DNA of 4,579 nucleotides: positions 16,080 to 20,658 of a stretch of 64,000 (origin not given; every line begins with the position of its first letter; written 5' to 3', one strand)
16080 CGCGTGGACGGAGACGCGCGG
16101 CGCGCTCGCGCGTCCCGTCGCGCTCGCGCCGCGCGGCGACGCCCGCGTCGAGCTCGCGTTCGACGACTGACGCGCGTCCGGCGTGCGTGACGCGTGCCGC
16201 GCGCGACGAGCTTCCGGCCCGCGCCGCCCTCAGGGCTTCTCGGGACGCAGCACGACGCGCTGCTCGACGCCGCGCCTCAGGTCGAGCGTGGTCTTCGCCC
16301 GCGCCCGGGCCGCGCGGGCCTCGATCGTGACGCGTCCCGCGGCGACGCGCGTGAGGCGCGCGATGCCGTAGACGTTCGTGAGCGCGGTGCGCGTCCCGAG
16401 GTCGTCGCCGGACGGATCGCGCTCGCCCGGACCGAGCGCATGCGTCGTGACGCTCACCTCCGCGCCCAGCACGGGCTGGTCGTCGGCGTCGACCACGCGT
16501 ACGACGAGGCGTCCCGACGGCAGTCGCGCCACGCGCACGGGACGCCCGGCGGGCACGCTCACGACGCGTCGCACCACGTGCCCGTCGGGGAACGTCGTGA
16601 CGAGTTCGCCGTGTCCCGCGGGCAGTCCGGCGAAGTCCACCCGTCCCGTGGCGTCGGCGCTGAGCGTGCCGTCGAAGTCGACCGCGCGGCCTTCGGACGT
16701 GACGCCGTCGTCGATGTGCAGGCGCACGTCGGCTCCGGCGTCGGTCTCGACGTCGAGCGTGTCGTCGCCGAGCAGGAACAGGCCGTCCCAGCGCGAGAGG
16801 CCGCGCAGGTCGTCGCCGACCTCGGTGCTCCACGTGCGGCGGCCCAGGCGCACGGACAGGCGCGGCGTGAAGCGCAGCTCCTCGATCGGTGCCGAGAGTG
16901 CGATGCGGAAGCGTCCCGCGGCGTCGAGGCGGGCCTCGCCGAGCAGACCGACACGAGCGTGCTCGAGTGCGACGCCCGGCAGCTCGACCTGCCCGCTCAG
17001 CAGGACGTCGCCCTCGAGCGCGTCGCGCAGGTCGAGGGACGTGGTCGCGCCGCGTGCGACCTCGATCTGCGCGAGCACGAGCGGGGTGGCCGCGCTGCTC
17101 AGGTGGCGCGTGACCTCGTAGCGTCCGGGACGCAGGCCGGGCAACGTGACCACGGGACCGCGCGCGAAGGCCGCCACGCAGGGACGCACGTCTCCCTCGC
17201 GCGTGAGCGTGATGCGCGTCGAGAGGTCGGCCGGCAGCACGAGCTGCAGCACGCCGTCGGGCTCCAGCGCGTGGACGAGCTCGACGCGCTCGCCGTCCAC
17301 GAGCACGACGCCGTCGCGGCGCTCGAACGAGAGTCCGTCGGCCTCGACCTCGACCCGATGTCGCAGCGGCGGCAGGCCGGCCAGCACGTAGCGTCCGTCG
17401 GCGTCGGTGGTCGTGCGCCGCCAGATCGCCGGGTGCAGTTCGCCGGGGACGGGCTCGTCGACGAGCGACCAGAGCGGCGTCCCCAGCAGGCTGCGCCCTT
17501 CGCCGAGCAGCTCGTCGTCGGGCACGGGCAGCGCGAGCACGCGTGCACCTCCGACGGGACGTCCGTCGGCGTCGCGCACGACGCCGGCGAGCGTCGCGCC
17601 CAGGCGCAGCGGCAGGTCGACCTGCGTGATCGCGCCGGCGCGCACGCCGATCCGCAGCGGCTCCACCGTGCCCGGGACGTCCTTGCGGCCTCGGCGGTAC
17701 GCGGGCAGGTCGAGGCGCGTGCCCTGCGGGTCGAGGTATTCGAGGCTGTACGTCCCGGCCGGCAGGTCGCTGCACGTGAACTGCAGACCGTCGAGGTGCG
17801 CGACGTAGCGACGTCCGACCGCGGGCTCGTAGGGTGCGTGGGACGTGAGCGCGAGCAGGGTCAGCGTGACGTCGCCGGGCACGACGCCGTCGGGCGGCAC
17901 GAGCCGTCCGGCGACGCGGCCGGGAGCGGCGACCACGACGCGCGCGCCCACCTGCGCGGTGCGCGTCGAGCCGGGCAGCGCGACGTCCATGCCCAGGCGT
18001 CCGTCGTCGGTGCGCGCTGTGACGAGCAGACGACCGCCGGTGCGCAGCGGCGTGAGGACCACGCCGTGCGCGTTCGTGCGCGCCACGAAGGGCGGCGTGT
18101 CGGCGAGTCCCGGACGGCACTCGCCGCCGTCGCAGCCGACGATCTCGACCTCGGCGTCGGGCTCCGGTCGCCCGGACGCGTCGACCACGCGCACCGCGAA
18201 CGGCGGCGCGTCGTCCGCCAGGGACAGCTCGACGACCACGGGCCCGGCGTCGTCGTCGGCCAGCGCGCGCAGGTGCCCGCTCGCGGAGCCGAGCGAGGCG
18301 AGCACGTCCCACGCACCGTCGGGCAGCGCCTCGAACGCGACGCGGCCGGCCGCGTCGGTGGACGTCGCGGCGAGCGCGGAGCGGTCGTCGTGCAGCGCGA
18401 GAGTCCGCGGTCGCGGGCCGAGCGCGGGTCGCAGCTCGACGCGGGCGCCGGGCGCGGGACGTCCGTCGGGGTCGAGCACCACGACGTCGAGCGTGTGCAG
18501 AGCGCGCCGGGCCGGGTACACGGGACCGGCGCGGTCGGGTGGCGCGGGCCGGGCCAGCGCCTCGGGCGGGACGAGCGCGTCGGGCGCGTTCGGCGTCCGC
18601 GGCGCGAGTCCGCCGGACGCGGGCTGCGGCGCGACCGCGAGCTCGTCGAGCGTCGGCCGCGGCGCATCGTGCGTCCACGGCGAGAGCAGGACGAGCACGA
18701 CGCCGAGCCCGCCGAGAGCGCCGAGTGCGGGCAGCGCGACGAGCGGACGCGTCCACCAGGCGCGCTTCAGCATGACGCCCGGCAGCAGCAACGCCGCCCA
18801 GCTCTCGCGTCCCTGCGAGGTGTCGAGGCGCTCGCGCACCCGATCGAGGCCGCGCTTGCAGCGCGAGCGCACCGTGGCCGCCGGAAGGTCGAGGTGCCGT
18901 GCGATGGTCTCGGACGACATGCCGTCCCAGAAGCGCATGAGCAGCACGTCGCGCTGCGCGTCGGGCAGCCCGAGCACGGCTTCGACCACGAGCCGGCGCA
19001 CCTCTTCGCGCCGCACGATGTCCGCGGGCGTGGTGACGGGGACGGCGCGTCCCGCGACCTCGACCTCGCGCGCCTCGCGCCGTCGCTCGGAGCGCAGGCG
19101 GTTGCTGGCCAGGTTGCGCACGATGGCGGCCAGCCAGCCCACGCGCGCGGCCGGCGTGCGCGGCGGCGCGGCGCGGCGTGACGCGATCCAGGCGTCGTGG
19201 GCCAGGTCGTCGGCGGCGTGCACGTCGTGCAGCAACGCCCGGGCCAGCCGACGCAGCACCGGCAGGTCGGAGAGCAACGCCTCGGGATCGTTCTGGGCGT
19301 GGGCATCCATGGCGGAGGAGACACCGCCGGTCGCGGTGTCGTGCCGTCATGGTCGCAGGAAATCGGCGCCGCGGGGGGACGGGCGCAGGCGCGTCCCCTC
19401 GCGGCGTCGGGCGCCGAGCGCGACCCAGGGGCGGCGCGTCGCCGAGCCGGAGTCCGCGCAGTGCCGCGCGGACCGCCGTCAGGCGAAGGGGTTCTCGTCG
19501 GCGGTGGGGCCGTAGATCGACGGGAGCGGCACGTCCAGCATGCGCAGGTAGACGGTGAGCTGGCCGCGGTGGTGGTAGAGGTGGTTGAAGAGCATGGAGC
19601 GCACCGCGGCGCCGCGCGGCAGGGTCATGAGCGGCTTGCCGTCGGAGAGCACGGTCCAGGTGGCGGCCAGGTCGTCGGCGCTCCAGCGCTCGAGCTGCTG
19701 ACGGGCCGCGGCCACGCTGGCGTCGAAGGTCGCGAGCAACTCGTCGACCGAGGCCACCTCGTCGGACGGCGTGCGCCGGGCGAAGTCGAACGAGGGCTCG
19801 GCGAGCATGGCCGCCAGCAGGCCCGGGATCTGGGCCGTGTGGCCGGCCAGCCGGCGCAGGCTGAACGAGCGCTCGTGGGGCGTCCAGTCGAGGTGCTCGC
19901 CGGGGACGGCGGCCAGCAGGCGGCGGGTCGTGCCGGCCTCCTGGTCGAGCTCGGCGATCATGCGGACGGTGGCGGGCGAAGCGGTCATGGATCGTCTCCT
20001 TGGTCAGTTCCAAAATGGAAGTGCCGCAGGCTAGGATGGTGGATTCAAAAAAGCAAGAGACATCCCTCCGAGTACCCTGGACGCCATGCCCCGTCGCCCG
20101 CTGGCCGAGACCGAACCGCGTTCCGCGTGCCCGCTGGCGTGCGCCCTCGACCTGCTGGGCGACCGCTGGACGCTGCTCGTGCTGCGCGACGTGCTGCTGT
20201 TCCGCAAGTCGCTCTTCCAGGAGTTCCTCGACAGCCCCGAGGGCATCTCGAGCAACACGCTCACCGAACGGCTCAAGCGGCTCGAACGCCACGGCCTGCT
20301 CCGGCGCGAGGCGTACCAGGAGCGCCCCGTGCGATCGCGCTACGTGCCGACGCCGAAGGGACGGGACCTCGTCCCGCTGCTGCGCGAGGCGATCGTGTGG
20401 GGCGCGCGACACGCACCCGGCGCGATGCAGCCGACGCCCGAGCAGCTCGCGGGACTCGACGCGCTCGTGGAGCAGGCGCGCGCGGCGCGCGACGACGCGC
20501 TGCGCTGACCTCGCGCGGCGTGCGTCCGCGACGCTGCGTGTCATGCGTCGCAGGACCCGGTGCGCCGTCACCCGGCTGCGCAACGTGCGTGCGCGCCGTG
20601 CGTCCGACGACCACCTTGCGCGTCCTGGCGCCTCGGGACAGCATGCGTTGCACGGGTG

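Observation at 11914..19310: Two paralogous one-polypeptide ECF sigma / TM helix / CarboxypepD_reg-repeat fusions (membrane-tethered sigma factors)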

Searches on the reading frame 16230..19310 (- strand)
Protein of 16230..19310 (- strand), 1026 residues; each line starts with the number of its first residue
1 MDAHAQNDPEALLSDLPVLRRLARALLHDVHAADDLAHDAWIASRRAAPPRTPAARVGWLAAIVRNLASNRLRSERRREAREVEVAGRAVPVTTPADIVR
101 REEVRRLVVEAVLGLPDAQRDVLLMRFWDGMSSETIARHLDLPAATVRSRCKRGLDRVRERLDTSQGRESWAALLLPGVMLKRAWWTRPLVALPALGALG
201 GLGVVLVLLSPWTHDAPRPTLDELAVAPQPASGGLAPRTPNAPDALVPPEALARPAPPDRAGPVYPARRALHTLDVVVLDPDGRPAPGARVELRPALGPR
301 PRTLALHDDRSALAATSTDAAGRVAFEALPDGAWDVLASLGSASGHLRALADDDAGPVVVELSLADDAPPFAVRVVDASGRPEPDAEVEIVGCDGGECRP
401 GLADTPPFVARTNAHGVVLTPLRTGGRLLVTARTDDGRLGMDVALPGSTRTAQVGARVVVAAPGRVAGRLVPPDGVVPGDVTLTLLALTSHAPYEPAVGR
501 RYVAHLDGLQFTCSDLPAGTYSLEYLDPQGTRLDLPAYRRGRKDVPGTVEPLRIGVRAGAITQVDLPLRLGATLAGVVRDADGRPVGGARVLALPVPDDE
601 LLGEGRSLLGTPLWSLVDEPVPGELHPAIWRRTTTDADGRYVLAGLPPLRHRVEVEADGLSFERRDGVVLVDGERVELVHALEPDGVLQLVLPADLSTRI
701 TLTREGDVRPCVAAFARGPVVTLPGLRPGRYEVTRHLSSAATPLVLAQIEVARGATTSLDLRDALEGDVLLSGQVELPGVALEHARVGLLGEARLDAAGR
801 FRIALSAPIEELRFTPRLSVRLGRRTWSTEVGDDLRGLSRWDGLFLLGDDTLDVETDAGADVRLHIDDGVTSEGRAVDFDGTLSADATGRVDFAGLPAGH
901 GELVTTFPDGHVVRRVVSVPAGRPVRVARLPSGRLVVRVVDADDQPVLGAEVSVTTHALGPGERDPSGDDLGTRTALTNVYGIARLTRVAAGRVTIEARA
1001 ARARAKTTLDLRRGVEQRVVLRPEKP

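Call 5: search_protein_families(library=pfam, proteins=[window:16230-19310:-], max_evalue=0.1)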
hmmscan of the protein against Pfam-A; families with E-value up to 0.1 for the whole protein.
window:16230-19310:- (1026 aa): 10 families
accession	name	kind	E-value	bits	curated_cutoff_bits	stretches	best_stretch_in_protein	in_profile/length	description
PF13620.12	CarboxypepD_reg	-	1.9e-31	108.7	32.3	3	631-682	30-81/82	Carboxypeptidase regulatory-like domain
PF08281.18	Sigma70_r4_2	-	3.4e-11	43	25.7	1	106-157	2-53/54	Sigma-70, region 4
PF04545.22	Sigma70_r4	-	9.9e-11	41.4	24.1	1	114-160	4-50/50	Sigma-70, region 4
PF02369.22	Big_1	-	1.3e-08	35.3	34.9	1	935-1007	21-88/93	Bacterial Ig-like domain (group 1)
PF04542.20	Sigma70_r2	-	3.5e-08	33.6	24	1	16-78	6-71/71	Sigma-70 region 2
PF10670.15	DUF4198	-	4.8e-07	30.6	34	0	281-338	155-205/209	Domain of unknown function (DUF4198)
PF17210.9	SdrD_B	-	0.0001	22.9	29.7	0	631-657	40-66/112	SdrD B-like domain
PF22029.2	PhyR_sigma2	-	0.00043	20.7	27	1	14-40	3-29/55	Sigma2 domain of PhyR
PF17789.7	MG4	-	0.00094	19.8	24.7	0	274-328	18-60/95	Macroglobulin domain MG4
PF24107.1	DUF7382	-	0.0013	19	27.4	0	272-291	20-39/65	Domain of unknown function (DUF7382)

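Call 6: search_protein_families(library=ncbifam, proteins=[window:16230-19310:-], max_evalue=0.1)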
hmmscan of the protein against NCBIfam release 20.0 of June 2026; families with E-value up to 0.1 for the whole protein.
window:16230-19310:- (1026 aa): 81 families (the best 25 are shown)
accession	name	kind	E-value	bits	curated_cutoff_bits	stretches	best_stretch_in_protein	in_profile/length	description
TIGR02983.1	SigE-fam_strep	subfamily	4.3e-20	72.2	141.55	1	17-164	17-160/162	SigE family RNA polymerase sigma factor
NF009172.0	PRK12519.1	subfamily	2.8e-18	66.2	222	1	21-164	44-191/194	RNA polymerase sigma factor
TIGR02937.1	sigma70-ECF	superfamily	1.8e-17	63.5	42.9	1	16-162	11-165/165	sigma-70 family RNA polymerase sigma factor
NF008888.0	PRK11922.1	equivalog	2.2e-16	60.2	204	1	19-165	43-199/231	RNA polymerase sigma factor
NF009164.0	PRK12511.1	equivalog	2e-15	56.8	185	1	7-167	5-164/182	RNA polymerase sigma factor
NF009166.1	PRK12513.1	equivalog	5.9e-15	55.5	206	1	26-164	42-188/193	RNA polymerase sigma factor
NF007225.0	PRK09643.1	equivalog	6.4e-15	55.4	190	1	19-166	40-186/204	RNA polymerase sigma factor SigM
NF058625.1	sigma_PG0214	equivalog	6.3e-14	52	130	1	19-166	17-165/170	GFO_1088 family ECF-type sigma factor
NF007228.0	PRK09646.1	subfamily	2.9e-13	49.9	226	1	22-165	46-193/194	ECF RNA polymerase sigma factor SigK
TIGR02939.1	RpoE_Sigma70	equivalog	4.3e-13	49.7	236.15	1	22-162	36-186/190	RNA polymerase sigma factor RpoE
TIGR02985.1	Sig70_bacteroi1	subfamily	8.7e-13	48.8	126.4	1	18-162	13-162/162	RNA polymerase sigma-70 factor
NF009189.0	PRK12537.1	equivalog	9.8e-13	48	261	1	21-162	38-181/182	RNA polymerase sigma factor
TIGR02984.1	Sig-70_plancto1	subfamily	2.4e-11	43.6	183.75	1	89-162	115-188/189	RNA polymerase sigma-70 factor, Planctomycetaceae-specific subfamily 1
NF007223.0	PRK09641.1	equivalog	3.1e-11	43.5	209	1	22-163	34-185/187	RNA polymerase sigma factor SigW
NF004113.0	PRK05602.1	equivalog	3.5e-11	43.1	208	1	15-168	54-207/211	RNA polymerase sigma factor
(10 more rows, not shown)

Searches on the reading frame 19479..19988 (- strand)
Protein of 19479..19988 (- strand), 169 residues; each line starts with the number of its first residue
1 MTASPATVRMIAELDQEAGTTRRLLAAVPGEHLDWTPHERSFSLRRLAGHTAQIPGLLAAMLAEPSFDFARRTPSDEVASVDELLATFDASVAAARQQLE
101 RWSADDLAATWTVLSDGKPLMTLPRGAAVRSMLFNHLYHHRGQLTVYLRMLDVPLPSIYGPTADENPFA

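Call 12: search_protein_families(library=pfam, proteins=[window:19479-19988:-], max_evalue=0.01)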
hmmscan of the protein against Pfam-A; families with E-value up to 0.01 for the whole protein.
window:19479-19988:- (169 aa): 3 families
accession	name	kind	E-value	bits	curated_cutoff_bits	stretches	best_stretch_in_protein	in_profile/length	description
PF05163.17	DinB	-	2.8e-13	50.6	23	1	9-162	7-156/165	DinB family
PF12867.12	DinB_2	-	2.3e-12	47.9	24.8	1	14-144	2-128/128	DinB superfamily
PF04978.18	MST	-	0.0037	18.2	27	0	67-145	68-141/149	Mycothiol-S-transferase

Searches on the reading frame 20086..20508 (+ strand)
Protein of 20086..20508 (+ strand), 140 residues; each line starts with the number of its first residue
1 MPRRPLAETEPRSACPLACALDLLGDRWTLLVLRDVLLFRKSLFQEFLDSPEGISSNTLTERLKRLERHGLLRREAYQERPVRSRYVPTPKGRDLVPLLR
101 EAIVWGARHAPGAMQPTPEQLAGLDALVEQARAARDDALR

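Call 12: search_protein_families(library=pfam, proteins=[window:20086-20508:+], max_evalue=0.01)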
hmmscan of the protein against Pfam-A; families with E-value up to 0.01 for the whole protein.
window:20086-20508:+ (140 aa): 3 families
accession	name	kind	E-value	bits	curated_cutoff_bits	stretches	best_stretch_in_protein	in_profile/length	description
PF01638.23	HxlR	-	1.7e-18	66.7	20.8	1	23-110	1-87/91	HxlR-like helix-turn-helix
PF12840.13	HTH_20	-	0.00094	19.5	27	1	53-74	29-50/51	Helix-turn-helix domain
PF01047.28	MarR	-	0.0016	18.8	24.6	1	50-76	25-51/59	MarR family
